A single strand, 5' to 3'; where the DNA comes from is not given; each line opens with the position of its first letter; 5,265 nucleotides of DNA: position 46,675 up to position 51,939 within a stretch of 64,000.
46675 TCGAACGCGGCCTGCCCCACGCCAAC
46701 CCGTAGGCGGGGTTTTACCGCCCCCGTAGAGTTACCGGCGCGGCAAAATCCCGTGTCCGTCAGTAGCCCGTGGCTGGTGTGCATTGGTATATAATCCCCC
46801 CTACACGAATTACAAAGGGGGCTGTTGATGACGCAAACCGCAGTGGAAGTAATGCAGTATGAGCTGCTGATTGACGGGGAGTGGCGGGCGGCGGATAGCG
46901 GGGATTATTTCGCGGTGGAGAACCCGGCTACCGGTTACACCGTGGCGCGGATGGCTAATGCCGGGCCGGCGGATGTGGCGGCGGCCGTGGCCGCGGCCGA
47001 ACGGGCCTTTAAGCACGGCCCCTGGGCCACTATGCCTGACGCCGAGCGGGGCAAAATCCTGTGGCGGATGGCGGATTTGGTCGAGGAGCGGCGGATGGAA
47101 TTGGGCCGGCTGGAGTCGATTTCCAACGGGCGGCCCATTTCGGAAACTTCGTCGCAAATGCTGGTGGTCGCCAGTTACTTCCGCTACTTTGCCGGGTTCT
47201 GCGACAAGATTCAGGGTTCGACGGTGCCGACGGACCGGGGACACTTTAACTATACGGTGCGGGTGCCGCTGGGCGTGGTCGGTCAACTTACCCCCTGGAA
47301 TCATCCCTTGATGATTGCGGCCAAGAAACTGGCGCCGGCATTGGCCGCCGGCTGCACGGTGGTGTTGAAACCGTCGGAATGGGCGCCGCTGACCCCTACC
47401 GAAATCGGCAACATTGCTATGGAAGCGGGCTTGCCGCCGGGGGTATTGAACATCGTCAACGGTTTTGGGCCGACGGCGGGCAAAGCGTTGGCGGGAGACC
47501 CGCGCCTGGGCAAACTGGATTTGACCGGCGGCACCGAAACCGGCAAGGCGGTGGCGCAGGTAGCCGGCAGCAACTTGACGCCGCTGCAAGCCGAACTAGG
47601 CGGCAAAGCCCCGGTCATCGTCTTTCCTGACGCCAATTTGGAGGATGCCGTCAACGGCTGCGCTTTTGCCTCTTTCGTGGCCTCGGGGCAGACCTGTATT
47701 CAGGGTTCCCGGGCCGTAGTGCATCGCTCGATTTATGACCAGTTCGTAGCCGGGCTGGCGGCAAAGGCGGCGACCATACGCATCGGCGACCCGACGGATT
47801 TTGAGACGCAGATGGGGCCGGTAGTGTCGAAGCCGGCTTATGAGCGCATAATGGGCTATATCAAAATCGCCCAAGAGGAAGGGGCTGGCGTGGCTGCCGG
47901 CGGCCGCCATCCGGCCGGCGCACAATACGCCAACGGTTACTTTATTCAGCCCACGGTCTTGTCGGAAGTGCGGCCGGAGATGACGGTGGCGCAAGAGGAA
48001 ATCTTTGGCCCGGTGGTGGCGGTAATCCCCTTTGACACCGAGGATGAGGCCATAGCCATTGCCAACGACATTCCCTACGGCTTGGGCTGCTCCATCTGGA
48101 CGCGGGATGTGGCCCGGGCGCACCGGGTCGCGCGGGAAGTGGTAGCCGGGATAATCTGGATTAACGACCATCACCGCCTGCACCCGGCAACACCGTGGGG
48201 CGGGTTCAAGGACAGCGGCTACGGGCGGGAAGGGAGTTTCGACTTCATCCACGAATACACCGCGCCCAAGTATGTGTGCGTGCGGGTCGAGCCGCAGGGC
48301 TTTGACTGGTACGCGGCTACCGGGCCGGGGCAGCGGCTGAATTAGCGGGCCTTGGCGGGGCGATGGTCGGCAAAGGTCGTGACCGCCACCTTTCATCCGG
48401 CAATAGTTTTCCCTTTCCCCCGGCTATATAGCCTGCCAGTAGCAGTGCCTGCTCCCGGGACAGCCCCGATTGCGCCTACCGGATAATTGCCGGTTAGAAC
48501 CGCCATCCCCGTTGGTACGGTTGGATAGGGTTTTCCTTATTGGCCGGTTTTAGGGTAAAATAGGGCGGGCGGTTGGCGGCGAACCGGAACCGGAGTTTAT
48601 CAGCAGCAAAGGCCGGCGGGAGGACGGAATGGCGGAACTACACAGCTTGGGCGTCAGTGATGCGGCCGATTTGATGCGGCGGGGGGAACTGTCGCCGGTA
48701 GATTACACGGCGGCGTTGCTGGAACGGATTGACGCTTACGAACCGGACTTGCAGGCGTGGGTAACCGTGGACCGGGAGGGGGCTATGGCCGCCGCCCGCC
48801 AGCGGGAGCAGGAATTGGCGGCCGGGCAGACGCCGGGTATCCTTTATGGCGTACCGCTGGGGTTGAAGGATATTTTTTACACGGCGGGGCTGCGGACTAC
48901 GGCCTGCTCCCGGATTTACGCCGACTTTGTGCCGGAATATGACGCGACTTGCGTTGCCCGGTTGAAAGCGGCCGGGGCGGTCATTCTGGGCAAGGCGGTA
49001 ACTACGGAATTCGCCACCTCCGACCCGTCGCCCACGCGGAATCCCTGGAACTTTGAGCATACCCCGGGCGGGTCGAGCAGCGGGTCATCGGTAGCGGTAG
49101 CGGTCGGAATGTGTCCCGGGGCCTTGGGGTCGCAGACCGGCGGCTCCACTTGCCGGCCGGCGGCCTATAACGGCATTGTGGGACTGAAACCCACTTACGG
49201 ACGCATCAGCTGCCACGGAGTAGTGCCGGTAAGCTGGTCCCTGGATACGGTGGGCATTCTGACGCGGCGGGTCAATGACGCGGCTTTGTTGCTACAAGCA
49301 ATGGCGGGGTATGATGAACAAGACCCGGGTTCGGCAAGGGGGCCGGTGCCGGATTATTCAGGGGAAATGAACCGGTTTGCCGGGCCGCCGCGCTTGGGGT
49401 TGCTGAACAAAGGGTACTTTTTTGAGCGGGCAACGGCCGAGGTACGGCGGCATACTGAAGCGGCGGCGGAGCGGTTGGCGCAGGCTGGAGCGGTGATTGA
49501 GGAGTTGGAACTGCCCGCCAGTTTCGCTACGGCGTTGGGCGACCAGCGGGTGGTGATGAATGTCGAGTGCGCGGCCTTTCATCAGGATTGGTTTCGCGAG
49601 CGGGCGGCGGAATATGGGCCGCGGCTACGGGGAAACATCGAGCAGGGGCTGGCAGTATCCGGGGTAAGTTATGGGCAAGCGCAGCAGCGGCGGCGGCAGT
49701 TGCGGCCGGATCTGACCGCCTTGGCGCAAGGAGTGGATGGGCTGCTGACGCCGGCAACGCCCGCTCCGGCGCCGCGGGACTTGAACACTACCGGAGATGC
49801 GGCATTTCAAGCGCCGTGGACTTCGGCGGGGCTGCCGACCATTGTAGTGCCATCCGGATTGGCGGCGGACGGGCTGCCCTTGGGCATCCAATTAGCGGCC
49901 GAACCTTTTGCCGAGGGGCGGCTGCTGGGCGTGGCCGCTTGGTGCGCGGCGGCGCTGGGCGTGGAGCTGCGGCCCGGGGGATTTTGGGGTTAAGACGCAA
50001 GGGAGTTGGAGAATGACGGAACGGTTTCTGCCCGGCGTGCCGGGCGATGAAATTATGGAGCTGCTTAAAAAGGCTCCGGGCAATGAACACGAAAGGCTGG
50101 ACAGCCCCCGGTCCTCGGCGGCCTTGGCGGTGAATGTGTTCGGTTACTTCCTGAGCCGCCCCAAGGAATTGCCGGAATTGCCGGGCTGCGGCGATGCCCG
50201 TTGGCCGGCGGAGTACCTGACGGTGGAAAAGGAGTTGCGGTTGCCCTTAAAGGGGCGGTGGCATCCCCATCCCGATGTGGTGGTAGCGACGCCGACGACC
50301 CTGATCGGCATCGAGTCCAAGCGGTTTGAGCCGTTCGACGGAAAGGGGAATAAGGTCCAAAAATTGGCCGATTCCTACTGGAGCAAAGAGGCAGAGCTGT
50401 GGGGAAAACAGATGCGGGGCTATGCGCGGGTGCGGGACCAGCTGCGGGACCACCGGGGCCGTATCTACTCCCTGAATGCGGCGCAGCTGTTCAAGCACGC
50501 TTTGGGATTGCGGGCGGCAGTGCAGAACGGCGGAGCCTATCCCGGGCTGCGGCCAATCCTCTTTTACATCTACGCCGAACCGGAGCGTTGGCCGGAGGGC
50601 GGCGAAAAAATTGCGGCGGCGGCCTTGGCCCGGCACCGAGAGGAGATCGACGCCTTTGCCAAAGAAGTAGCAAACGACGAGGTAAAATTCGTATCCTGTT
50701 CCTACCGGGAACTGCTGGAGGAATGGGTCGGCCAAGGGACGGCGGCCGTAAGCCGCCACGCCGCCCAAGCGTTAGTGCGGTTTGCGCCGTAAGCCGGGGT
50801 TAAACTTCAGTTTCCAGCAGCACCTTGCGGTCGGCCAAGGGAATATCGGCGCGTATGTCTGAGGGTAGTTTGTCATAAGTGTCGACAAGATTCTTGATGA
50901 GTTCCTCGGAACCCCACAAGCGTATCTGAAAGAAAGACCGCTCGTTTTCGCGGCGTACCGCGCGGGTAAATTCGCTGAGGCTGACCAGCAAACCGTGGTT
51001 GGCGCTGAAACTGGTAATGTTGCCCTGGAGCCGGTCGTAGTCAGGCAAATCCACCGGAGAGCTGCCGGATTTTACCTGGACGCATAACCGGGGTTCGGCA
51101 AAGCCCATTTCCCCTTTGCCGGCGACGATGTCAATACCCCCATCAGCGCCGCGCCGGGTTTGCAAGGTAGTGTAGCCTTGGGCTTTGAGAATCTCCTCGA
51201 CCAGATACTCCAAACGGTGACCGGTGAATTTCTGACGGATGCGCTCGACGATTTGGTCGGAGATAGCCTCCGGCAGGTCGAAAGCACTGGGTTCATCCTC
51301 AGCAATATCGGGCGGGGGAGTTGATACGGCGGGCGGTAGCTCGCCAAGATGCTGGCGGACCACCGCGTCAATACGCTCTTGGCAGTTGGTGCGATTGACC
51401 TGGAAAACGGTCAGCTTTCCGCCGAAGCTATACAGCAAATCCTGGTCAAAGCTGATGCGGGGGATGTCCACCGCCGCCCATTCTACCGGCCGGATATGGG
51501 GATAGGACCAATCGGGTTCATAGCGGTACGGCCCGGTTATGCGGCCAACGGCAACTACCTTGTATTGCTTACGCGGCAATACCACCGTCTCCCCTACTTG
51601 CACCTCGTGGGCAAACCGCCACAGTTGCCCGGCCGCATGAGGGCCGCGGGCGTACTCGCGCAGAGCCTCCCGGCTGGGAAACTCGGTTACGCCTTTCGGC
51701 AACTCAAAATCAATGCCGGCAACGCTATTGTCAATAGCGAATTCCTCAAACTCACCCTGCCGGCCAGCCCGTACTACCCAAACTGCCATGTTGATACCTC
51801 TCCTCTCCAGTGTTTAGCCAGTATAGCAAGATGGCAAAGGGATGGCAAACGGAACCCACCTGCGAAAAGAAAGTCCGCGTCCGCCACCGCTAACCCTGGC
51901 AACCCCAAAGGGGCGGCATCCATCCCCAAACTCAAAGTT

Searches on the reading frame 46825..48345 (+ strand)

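Call 20: search_protein_families(library=pfam, proteins=[window:46825-48345:+], max_evalue=0.001)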
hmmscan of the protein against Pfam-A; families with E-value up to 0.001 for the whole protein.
window:46825-48345:+ (506 aa): 1 family
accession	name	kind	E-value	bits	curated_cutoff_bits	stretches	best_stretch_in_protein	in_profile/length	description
PF00171.27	Aldedh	-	4.8e-171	569.8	23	1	20-484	1-461/461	Aldehyde dehydrogenase family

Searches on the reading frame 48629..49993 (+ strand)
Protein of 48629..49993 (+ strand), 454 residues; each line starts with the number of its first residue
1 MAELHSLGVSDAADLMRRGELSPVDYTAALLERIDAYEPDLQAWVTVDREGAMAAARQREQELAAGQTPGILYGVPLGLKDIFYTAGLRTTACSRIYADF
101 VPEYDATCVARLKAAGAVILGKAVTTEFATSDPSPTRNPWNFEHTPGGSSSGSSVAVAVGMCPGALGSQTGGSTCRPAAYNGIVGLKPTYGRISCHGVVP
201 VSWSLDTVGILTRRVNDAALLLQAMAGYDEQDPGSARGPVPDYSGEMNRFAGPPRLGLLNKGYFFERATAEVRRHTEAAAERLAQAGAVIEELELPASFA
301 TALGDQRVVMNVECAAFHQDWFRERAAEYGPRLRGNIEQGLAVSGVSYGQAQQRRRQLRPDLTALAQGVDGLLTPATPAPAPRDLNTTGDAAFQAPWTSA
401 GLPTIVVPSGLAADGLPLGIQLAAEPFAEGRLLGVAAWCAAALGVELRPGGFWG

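Call 20: search_protein_families(library=pfam, proteins=[window:48629-49993:+], max_evalue=0.001)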
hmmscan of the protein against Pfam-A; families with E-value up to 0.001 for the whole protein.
window:48629-49993:+ (454 aa): 1 family
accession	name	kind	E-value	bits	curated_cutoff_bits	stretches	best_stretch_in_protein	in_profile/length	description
PF01425.27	Amidase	-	4.2e-99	333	27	1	26-433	2-445/445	Amidase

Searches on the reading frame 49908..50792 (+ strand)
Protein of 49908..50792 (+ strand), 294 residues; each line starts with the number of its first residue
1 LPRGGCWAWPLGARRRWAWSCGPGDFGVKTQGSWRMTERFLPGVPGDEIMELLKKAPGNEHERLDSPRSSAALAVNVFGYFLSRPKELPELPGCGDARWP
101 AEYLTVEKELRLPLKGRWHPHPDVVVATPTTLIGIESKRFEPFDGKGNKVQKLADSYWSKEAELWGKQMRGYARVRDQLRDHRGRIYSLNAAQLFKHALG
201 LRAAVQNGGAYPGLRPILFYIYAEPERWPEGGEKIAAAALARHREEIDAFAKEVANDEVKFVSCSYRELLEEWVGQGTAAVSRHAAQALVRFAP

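Call 20: search_protein_families(library=pfam, proteins=[window:49908-50792:+], max_evalue=0.001)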
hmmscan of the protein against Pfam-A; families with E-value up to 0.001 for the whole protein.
window:49908-50792:+ (294 aa): 1 family
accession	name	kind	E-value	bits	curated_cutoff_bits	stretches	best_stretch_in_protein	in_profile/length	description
PF22558.3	REase-ARP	-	1.2e-09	38.7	27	1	60-277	59-256/270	Restriction Endonuclease associating with ARP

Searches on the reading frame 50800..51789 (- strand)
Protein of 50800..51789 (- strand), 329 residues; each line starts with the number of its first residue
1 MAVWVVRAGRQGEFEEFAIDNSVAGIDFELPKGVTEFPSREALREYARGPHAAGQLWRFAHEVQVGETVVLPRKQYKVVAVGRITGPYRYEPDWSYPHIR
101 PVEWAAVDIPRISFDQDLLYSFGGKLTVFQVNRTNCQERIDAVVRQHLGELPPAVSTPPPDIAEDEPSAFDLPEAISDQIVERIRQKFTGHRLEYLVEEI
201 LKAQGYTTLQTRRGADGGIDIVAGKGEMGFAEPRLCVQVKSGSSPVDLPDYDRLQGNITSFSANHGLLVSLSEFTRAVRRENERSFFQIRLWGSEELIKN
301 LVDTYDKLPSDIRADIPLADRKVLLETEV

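Call 20: search_protein_families(library=pfam, proteins=[window:50800-51789:-], max_evalue=0.001)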
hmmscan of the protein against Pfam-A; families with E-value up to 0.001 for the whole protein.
window:50800-51789:- (329 aa): 2 families
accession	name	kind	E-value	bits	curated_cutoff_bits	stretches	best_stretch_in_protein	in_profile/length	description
PF04471.18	Mrr_cat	-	4.7e-22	78.7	21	1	186-299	2-113/115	Restriction endonuclease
PF22722.2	NA-iREase1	-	3.2e-07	30.7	27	1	194-284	2-90/106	NACHT-associated inactive Restriction Endonuclease 1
